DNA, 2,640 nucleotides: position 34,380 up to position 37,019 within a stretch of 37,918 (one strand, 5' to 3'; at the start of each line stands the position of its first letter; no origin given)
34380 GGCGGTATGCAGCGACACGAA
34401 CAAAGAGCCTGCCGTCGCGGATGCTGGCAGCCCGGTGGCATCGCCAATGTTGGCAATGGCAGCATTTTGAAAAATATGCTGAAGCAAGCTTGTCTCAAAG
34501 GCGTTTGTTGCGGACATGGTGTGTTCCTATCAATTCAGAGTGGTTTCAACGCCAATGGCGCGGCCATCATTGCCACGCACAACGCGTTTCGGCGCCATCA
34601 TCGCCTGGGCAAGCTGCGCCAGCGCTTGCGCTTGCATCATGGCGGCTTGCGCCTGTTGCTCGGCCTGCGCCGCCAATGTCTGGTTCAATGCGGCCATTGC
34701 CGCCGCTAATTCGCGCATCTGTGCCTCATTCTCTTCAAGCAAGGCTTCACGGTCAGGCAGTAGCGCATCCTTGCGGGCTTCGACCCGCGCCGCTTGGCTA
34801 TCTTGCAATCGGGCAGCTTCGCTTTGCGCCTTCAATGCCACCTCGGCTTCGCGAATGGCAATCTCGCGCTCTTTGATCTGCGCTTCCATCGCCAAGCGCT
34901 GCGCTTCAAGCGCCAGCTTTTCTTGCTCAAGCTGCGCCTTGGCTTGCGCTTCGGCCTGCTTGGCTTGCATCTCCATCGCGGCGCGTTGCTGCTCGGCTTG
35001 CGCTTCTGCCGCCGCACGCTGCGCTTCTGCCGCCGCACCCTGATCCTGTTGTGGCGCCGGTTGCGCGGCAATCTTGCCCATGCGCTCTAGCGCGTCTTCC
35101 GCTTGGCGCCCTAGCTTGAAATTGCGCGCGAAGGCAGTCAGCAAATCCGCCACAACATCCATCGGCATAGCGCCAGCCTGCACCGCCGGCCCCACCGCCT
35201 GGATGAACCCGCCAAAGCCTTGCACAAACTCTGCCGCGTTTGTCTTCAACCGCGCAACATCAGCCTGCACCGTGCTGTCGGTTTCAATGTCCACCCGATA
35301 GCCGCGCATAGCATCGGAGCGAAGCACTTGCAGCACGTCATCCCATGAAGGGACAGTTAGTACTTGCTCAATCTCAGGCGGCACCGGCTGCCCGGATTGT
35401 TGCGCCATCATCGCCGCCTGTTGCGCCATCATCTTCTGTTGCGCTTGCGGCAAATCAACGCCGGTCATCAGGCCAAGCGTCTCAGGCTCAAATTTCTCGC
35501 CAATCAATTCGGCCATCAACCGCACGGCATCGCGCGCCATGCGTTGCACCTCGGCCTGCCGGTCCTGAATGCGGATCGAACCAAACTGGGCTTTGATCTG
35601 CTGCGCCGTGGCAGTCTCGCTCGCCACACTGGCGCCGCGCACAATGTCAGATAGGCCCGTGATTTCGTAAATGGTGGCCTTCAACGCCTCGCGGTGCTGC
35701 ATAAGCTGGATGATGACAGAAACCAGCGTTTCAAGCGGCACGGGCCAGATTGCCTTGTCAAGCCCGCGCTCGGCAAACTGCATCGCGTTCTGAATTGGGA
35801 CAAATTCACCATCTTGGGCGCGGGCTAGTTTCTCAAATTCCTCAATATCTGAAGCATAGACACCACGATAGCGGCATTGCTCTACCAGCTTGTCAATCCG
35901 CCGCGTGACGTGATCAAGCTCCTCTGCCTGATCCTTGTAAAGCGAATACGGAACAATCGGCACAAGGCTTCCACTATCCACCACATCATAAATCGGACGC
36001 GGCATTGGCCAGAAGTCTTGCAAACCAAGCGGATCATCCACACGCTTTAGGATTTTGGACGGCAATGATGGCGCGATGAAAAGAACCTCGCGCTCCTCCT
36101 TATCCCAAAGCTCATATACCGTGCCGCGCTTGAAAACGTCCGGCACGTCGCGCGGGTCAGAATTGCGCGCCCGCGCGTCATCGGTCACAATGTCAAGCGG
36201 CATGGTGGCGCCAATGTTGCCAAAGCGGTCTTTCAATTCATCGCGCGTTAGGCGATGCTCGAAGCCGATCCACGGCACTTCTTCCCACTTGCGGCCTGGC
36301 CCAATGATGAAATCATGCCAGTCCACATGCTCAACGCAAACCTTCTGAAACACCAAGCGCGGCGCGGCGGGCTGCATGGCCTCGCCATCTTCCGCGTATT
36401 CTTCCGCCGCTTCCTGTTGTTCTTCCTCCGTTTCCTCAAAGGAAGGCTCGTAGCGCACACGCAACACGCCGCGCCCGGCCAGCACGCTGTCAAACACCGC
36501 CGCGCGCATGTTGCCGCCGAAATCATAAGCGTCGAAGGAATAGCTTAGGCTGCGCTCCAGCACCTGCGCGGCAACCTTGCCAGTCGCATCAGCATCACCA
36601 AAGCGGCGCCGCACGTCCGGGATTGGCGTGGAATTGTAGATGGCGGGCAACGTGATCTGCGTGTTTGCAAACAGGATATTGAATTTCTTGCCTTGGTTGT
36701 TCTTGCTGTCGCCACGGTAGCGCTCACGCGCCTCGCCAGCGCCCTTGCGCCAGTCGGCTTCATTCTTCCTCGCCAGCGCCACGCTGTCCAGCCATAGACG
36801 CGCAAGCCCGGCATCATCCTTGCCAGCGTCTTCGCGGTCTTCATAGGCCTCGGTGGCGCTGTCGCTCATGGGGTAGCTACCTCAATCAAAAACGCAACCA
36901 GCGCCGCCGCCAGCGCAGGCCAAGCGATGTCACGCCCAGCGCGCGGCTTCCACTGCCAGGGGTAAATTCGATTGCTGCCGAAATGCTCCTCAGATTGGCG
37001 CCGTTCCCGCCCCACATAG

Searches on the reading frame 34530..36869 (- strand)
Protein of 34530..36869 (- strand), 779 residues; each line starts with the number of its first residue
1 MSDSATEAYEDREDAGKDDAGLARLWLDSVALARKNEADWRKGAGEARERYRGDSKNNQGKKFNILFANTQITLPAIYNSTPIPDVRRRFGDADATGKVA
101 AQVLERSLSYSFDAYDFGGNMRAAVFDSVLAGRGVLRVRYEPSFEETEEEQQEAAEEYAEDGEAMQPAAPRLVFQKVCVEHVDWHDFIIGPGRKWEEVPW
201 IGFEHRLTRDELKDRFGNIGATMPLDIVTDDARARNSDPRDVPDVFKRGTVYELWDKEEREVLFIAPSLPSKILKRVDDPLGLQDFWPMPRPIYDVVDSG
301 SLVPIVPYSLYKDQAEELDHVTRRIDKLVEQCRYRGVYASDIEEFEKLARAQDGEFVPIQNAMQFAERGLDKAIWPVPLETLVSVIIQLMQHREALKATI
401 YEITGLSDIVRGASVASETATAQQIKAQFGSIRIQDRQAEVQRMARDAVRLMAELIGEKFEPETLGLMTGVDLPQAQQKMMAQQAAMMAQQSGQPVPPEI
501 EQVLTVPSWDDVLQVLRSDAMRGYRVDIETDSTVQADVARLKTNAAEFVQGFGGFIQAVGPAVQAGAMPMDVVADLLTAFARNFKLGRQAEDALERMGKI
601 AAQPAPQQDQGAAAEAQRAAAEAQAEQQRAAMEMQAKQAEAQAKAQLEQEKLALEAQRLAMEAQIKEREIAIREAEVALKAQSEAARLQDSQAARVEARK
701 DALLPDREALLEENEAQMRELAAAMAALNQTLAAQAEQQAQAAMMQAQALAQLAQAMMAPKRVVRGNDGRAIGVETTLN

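Call 17: search_protein_families(library=phrogs, proteins=[window:34530-36869:-], max_evalue=0.00001)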
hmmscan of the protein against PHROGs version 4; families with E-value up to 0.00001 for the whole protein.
window:34530-36869:- (779 aa): 1 family
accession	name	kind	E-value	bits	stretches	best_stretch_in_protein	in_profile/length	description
phrog_12082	-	head and packaging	1.8e-182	609.5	1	10-694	8-710/715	portal protein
